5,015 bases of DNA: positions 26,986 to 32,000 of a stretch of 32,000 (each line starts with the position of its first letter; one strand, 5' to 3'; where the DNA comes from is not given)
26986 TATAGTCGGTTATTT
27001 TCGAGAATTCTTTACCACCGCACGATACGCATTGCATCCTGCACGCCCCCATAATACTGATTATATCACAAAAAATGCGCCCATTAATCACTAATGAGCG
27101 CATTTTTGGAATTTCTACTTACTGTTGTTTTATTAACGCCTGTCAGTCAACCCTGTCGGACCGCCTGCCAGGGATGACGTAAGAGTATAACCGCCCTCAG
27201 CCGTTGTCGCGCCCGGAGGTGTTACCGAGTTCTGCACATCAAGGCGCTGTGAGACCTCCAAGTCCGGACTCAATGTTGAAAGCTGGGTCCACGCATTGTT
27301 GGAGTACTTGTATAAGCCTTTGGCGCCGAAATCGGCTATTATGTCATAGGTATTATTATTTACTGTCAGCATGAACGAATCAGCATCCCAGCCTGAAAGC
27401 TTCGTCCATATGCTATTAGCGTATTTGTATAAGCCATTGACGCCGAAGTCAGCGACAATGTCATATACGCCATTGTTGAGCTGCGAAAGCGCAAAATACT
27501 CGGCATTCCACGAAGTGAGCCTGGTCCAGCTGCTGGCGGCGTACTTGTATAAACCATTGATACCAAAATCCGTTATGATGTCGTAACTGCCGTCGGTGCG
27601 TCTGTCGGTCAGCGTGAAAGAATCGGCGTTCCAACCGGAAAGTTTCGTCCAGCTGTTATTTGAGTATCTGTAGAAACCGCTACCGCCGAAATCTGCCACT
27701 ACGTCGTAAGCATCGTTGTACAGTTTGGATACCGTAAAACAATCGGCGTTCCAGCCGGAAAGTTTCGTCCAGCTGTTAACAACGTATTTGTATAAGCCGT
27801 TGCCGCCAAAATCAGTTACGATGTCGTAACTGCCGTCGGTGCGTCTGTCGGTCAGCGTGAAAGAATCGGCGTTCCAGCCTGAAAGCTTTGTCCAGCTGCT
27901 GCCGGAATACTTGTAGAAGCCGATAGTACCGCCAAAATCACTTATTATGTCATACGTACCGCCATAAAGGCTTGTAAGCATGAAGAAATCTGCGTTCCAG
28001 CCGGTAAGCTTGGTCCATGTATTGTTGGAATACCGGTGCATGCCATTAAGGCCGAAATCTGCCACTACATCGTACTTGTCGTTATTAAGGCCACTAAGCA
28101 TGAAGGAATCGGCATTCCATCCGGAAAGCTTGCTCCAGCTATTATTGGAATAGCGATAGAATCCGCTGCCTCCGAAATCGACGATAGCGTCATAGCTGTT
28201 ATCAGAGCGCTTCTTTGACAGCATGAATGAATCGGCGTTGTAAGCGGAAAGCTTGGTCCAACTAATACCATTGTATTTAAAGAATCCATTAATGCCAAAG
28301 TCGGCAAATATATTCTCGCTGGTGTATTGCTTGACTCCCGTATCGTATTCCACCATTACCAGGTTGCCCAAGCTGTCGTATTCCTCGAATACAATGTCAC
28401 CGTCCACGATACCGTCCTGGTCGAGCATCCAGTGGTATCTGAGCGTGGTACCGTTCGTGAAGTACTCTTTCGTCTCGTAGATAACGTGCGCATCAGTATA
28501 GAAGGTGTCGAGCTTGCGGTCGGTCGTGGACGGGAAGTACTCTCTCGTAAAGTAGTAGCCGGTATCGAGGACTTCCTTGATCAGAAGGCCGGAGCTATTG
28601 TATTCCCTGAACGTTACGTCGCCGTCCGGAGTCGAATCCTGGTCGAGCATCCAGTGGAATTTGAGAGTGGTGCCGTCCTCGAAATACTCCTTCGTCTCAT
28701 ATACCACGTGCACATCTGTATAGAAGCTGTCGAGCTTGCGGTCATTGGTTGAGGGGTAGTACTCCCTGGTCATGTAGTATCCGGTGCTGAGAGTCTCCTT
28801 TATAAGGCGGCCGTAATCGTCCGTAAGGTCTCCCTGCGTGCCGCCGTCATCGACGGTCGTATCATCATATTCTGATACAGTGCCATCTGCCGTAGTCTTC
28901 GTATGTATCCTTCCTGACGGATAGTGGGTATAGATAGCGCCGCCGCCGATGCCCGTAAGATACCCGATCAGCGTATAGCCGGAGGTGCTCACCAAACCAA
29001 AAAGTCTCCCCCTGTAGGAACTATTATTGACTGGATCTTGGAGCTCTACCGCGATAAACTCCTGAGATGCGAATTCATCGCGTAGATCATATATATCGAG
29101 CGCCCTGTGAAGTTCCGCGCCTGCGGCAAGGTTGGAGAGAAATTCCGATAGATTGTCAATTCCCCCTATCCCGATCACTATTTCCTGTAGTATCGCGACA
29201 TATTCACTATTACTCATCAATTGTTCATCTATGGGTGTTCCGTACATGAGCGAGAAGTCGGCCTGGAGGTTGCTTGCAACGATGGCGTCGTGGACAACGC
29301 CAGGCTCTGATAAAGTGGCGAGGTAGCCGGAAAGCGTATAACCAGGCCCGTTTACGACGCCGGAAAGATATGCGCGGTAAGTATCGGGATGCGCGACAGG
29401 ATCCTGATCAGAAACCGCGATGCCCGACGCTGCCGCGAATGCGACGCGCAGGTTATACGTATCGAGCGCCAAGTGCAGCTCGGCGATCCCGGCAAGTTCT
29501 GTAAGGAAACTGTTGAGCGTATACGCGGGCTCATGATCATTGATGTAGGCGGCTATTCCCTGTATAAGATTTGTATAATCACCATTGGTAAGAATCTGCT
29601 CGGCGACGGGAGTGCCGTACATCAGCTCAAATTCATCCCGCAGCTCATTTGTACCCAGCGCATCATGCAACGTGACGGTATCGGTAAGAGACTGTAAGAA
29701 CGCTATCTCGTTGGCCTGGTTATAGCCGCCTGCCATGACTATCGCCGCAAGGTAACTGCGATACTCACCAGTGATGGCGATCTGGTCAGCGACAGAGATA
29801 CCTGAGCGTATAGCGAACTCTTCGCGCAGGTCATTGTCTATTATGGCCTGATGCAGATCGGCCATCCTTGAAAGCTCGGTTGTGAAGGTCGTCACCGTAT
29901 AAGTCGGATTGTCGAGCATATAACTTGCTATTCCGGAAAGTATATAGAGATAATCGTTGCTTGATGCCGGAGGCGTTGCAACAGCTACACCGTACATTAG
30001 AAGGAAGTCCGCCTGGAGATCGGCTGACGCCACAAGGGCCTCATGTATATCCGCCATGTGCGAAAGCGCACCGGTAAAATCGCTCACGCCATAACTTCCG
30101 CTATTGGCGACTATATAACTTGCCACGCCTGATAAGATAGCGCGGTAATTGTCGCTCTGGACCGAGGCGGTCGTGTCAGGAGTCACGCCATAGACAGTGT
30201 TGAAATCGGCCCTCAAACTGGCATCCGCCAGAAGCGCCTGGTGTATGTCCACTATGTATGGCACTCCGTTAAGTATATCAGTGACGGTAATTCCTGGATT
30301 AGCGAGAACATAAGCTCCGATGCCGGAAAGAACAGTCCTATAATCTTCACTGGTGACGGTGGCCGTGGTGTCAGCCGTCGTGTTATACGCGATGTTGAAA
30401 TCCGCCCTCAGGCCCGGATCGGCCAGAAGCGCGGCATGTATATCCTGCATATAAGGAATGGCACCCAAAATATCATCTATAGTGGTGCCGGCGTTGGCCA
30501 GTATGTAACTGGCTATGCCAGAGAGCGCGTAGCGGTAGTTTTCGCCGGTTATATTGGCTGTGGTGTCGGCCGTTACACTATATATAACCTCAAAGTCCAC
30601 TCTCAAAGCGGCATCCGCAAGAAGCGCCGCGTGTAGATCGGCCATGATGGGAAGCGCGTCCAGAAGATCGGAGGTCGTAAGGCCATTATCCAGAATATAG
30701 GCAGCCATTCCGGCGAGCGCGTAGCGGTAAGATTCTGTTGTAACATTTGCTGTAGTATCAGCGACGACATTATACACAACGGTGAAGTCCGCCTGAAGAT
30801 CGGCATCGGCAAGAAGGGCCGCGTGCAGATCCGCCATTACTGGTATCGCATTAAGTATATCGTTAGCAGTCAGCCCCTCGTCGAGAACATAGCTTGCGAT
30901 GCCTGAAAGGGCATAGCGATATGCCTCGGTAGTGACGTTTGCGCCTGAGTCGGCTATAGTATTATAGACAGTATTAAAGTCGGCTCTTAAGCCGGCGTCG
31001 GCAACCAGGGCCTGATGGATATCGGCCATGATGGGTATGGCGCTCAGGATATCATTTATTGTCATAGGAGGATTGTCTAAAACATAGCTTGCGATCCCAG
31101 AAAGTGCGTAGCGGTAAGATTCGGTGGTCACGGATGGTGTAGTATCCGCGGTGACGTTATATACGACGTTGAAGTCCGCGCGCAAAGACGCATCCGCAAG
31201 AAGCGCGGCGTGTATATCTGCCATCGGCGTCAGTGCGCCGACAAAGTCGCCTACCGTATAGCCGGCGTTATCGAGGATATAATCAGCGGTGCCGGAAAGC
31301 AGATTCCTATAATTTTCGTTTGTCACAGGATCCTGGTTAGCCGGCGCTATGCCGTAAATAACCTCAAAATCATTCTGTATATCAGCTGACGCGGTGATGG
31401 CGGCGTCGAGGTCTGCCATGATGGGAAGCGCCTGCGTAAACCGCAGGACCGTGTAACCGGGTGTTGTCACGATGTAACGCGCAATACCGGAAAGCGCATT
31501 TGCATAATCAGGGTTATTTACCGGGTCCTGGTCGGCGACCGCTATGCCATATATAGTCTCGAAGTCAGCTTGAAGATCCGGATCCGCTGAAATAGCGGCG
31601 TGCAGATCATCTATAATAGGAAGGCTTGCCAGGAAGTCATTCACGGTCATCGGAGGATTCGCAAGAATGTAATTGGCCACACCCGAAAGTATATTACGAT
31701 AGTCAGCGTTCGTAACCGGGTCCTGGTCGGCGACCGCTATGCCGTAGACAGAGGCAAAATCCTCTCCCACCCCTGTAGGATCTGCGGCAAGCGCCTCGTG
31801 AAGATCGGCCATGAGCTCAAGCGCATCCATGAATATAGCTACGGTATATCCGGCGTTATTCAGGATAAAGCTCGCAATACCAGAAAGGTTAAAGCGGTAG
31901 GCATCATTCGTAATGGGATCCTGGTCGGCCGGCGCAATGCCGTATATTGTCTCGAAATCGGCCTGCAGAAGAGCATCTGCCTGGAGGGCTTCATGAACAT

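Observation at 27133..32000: Truncated giant surface-type protein built from three unrelated repeat families, parked at the head of a polysaccharide locus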

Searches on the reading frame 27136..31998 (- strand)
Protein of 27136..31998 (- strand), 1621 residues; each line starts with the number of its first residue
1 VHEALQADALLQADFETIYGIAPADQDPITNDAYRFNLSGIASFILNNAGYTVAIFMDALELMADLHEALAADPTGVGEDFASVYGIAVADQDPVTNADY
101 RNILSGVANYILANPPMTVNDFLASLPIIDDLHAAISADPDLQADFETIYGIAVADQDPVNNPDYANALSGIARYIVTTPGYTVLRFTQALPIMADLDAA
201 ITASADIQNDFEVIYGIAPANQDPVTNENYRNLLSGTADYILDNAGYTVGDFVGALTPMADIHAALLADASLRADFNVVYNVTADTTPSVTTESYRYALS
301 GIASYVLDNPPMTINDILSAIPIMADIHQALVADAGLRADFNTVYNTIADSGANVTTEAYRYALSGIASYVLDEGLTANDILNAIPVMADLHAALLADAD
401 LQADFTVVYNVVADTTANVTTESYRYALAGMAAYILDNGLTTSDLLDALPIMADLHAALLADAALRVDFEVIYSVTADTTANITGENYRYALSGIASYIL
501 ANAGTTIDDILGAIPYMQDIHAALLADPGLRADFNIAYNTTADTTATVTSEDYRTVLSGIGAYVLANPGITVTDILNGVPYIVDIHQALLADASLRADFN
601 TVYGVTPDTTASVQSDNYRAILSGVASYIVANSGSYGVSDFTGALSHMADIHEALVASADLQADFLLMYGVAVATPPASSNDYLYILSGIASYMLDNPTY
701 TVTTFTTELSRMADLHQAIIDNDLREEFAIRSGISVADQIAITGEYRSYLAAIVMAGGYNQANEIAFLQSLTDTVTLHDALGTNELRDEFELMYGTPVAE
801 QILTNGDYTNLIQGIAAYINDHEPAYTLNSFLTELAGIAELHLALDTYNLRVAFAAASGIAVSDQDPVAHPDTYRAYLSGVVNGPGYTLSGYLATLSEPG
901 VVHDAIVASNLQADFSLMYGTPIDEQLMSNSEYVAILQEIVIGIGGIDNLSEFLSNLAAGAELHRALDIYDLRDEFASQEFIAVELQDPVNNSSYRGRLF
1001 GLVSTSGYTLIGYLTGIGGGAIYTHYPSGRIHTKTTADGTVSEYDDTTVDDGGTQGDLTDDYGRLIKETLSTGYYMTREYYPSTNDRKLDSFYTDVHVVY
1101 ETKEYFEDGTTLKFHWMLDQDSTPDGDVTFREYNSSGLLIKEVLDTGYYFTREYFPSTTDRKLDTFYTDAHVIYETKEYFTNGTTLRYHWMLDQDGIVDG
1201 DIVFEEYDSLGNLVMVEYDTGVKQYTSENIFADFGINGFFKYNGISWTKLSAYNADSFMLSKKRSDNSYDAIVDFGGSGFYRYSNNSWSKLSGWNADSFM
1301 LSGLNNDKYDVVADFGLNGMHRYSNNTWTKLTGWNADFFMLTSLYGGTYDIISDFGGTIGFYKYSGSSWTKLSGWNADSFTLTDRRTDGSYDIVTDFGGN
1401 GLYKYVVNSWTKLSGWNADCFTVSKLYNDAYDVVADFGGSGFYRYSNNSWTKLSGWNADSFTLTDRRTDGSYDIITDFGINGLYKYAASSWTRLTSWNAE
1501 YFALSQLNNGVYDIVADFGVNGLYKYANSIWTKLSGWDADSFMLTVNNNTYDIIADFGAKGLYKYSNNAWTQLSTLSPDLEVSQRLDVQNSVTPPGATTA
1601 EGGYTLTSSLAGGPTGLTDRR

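Call 7: search_protein_families(library=pfam, proteins=[window:27136-31998:-], max_evalue=1)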
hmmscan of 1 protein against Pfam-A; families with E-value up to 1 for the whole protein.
window:27136-31998:- (1621 aa): 4 families
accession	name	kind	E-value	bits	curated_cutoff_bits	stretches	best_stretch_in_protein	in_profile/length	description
PF20347.3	DUF6642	-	1.6e-06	28.3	27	0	452-497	47-92/182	Family of unknown function (DUF6642)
PF08890.17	Phage_TAC_5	-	0.0021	18.4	27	0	767-816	69-118/135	Phage XkdN-like tail assembly chaperone protein, TAC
PF17215.9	Rrp44_S1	-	0.046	14.2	23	1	1502-1549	6-56/89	S1 domain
PF17642.6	TssD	-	0.11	12.8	25.8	0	1187-1221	54-88/128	Hemolysin coregulated protein Hcp (TssD)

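Call 8: search_protein_families(library=ncbifam, proteins=[window:27136-31998:-], max_evalue=1)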
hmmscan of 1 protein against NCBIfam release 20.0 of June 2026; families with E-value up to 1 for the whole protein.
window:27136-31998:- (1621 aa): 2 families
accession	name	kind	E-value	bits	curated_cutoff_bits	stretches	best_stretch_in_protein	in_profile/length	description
TIGR01760.1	tape_meas_TP901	equivalog_domain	0.021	13.9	28.8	1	330-406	27-101/349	phage tail tape measure protein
NF058660.1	cispen_ACP_AmcB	equivalog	0.06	13.5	80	1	763-821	21-77/80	cispentacin biosynthesis acyl carrier protein AmcB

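Call 15: search_solved_structures(query=window:27136-31998:-, max_evalue=1, show_alignments=2)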
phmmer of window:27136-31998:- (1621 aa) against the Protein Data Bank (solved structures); distinct sequences matched with E-value up to 1: 0.

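Call 16: find_homologous_proteins(query=window:27136-31998:-, max_evalue=0.001)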
Query window:27136-31998:- (1621 aa): 2 proteins with E <= 0.001 among 8000 candidates.
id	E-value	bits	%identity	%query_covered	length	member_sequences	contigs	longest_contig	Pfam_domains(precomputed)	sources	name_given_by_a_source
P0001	8.3e-240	817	33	62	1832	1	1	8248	-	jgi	-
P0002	3.7e-66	242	34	17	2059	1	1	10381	PF13517.13,PF14783.13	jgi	jgi:uncharacterized protein YdeI (YjbR/CyaY-like superfamily)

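Call 18: find_encoding_contigs(protein=P0001, flank=10000)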
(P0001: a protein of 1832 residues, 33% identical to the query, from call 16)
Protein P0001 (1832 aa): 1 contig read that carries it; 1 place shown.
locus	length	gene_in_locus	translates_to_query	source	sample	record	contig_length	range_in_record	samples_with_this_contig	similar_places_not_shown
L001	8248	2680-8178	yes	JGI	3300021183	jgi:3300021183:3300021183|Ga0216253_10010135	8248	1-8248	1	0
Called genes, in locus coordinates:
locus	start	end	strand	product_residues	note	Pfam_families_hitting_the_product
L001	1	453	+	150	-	?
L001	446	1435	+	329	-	PF00108:Thiolase_N, PF08545:ACP_syn_III, PF08541:ACP_syn_III_C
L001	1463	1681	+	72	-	-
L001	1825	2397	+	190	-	PF00698:Acyl_transf_1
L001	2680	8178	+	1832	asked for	-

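Call 19: find_encoding_contigs(protein=P0002, flank=10000)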
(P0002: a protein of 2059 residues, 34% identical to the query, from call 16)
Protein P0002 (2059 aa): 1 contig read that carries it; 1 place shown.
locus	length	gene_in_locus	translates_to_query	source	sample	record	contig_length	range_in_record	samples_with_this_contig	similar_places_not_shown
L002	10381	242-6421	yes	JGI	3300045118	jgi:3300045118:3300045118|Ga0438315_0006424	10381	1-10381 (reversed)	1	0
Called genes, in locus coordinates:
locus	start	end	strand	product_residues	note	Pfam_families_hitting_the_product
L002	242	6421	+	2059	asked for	PF13517:FG-GAP_3 (faint), PF14783:BBS2_Mid (faint)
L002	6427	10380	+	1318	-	?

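Call 39: search_protein_families(library=pfam, proteins=[P0002, P0001], max_evalue=0.01)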
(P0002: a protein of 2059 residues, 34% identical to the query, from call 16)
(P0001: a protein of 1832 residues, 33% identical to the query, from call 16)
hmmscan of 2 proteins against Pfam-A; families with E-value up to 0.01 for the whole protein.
P0002 (2059 aa): 4 families
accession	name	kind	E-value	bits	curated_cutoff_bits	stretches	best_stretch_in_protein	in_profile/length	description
PF13517.12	FG-GAP_3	-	9.7e-11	42.5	26.9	1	1930-1981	1-60/61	FG-GAP-like repeat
PF14783.12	BBS2_Mid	-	1.6e-06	28.6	27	0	1887-1982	4-98/108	Ciliary BBSome complex subunit 2, middle region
PF01839.29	FG-GAP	-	0.00083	19.6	22.1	0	1924-1947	3-26/37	FG-GAP repeat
PF16709.11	SCAB-Ig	-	0.0065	16.9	27.6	0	639-679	56-96/98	Ig domain of plant-specific actin-binding protein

P0001 (1832 aa): 1 family
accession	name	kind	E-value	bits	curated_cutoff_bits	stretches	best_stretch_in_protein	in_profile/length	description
PF12244.13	DUF3606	-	0.0072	16.6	24.3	0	455-474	13-32/54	Protein of unknown function (DUF3606)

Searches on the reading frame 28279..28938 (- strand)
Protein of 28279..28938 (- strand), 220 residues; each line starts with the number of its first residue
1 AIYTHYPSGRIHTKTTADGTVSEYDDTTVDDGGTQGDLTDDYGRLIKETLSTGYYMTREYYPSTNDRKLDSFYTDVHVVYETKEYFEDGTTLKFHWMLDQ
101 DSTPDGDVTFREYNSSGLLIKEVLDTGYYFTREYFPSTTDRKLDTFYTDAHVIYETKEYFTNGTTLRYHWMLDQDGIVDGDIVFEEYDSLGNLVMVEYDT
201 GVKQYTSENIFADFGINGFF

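Call 103: search_protein_families(library=pfam, proteins=[window:28279-28938:-], max_evalue=10)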
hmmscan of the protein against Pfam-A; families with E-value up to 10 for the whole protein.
window:28279-28938:- (220 aa): 3 families
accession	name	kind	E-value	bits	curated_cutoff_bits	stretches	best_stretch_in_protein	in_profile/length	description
PF17642.6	TssD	-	0.00094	19.5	25.8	2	167-201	54-88/128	Hemolysin coregulated protein Hcp (TssD)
PF01021.25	TYA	-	0.024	14.1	22.9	1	44-86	295-337/384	Ty transposon capsid protein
PF05593.20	RHS_repeat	-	0.028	15.3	22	1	7-25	3-23/38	RHS Repeat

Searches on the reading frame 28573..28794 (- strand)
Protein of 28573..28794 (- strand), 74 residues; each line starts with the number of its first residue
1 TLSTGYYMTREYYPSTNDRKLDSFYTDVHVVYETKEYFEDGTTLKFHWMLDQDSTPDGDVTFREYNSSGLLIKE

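Call 86: search_solved_structures(query=A6, max_evalue=10)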
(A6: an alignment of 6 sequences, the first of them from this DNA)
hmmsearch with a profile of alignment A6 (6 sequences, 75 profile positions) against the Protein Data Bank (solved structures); distinct sequences matched with E-value up to 10: 4.
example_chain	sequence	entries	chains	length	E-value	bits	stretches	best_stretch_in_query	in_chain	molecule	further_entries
3da7_A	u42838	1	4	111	0.25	14.9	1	16-53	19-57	Barnase circular permutant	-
2cjk_A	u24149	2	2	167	0.65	13.6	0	27-64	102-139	NUCLEAR POLYADENYLATED RNA-BINDING PROTEIN 4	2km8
8f6d_B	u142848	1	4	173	0.81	13.3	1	24-69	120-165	ADP-ribosylation factor-like protein 15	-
7q52_AAA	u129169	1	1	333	1.9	12.1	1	49-73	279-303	Serine/threonine-protein kinase PknG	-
